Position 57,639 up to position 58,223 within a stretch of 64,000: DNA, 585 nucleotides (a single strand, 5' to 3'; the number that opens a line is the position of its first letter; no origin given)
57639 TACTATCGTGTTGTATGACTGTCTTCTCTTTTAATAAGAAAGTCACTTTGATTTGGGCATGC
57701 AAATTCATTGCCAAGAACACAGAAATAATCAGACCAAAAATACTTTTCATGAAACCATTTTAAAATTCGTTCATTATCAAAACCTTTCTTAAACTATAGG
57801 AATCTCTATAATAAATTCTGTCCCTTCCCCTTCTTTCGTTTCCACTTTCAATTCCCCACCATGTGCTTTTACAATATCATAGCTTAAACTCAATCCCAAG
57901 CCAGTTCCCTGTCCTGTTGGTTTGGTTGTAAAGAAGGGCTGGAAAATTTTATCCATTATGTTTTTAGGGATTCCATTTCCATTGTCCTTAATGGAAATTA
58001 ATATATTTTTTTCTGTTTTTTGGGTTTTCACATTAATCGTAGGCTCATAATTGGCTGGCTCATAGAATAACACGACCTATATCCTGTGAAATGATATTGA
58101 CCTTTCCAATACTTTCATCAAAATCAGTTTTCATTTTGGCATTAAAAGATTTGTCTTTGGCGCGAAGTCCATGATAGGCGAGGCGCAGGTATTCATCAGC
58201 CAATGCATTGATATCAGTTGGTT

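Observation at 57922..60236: Two adjacent sensor kinases interrupted at the same right-hand junction, both lacking the N-box, joined to an identical 141-bp tail cassette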

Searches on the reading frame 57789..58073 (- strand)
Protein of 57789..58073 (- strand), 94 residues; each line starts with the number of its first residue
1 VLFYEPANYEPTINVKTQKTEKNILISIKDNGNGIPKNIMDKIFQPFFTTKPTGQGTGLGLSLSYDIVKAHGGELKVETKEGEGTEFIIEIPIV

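Call 17: find_homologous_proteins(query=window:57792-58061:-, max_evalue=1e-10)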
Query seq(90 aa) (90 aa): 7839 proteins with E <= 1e-10 among 8000 candidates; the best 120 are listed.
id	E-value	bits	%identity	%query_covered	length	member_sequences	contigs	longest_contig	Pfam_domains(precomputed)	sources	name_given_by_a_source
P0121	7.0e-47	175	68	98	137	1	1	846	PF02518.32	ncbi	-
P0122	1.5e-45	171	66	99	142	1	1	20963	PF02518.32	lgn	-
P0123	3.6e-44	166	99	89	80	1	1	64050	PF02518.32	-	-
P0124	1.3e-43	164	86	100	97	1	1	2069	PF02518.32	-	-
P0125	2.0e-43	164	82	99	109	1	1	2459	PF02518.32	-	-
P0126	9.6e-42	158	87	94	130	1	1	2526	PF02518.32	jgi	jgi:signal transduction histidine kinase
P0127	1.6e-40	155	77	98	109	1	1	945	PF02518.32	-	-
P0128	1.6e-40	155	90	89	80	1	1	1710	PF02518.32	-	-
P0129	2.3e-40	154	92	88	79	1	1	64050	PF02518.32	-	-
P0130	2.9e-40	154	79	97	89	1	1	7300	PF02518.32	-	-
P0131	4.7e-40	153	78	99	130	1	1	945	PF02518.32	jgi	jgi:signal transduction histidine kinase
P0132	5.0e-40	153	80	98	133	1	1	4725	PF02518.32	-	-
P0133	7.1e-40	153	77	97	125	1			PF02518.32,PF14501.13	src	-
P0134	8.9e-40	152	81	96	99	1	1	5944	PF02518.32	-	-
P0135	1.1e-39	152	78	96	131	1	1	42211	PF02518.32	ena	-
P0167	1.5e-38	148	76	96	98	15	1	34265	PF02518.32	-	-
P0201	5.4e-38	147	73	96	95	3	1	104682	PF02518.32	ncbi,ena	-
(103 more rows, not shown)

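Call 25: find_encoding_contigs(protein=P0167, flank=4000, max_places=6)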
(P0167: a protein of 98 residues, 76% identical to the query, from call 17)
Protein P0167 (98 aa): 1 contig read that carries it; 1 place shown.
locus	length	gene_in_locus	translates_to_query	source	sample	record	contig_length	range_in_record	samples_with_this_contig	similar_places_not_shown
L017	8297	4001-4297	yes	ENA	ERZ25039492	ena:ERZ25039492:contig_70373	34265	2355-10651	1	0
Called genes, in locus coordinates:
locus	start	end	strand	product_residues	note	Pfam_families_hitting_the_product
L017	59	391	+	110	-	-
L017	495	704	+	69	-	-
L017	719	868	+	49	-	-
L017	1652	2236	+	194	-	-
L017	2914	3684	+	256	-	-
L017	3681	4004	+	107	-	-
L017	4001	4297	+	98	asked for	PF02518:HATPase_c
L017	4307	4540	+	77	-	-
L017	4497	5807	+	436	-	PF07494:Reg_prop (faint), PF08450:SGL (weak), PF23748:Beta-prop_LRRK2 (faint)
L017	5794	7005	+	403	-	PF07494:Reg_prop (faint), PF07495:Y_Y_Y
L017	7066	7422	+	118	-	-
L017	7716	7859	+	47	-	-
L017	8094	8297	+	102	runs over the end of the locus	PF00072:Response_reg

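Call 26: find_encoding_contigs(protein=P0201, flank=4000, max_places=4)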
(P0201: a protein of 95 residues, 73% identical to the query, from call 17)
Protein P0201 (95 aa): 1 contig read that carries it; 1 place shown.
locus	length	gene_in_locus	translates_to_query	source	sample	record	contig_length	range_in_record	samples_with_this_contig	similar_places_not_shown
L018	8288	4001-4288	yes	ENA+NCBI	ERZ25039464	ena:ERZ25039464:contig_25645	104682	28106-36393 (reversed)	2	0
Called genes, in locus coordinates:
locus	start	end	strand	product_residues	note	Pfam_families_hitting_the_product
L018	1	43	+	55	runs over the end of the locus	-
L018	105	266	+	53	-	-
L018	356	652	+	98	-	PF02518:HATPase_c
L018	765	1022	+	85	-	PF07494:Reg_prop (faint)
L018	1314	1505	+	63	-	PF07494:Reg_prop (faint)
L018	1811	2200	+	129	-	PF07494:Reg_prop (faint)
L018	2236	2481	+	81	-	-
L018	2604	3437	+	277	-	PF07494:Reg_prop (faint), PF07495:Y_Y_Y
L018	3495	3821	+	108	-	PF00512:HisKA (weak)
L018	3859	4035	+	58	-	-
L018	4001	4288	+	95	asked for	PF02518:HATPase_c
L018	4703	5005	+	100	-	-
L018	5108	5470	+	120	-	PF07494:Reg_prop (weak)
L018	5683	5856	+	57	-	-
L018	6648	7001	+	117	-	PF07495:Y_Y_Y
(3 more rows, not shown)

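Call 31: search_protein_families(library=pfam, proteins=[window:57789-58073:-], max_evalue=0.001)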
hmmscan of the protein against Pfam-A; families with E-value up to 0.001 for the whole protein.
window:57789-58073:- (94 aa): 2 families
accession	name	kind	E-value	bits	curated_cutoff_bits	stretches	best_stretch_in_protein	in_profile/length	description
PF02518.31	HATPase_c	-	1.3e-22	80.8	26.4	1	9-93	23-109/111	Histidine kinase-, DNA gyrase B-, and HSP90-like ATPase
PF14501.12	HATPase_c_5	-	1.1e-05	25.7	22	1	10-83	27-94/102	GHKL domain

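Call 32: find_encoding_contigs(protein=P0126, flank=3000, max_places=4)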
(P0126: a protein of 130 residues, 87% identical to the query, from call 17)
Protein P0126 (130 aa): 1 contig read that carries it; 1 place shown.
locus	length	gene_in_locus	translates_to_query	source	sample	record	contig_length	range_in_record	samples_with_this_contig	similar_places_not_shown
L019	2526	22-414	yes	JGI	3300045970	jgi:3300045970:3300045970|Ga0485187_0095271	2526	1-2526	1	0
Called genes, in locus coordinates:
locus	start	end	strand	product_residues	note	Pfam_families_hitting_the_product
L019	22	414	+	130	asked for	PF02518:HATPase_c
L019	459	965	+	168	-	-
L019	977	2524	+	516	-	?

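Call 48: find_encoding_contigs(protein=P0128, flank=3000, max_places=4)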
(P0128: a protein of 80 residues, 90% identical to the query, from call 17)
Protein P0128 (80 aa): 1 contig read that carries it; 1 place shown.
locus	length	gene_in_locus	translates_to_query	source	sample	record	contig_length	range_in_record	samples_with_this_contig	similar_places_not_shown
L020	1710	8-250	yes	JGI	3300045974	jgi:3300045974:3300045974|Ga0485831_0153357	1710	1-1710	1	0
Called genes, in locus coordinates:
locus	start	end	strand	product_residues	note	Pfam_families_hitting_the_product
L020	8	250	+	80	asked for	PF02518:HATPase_c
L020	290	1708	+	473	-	?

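Call 49: find_encoding_contigs(protein=P0124, flank=3000, max_places=4)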
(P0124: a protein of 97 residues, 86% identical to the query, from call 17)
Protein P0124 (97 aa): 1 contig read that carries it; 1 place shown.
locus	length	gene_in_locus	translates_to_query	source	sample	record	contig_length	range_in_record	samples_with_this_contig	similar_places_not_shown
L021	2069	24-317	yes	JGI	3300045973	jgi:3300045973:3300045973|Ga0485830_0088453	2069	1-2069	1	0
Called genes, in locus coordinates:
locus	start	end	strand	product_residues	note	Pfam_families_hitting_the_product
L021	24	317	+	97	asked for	PF02518:HATPase_c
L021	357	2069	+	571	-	?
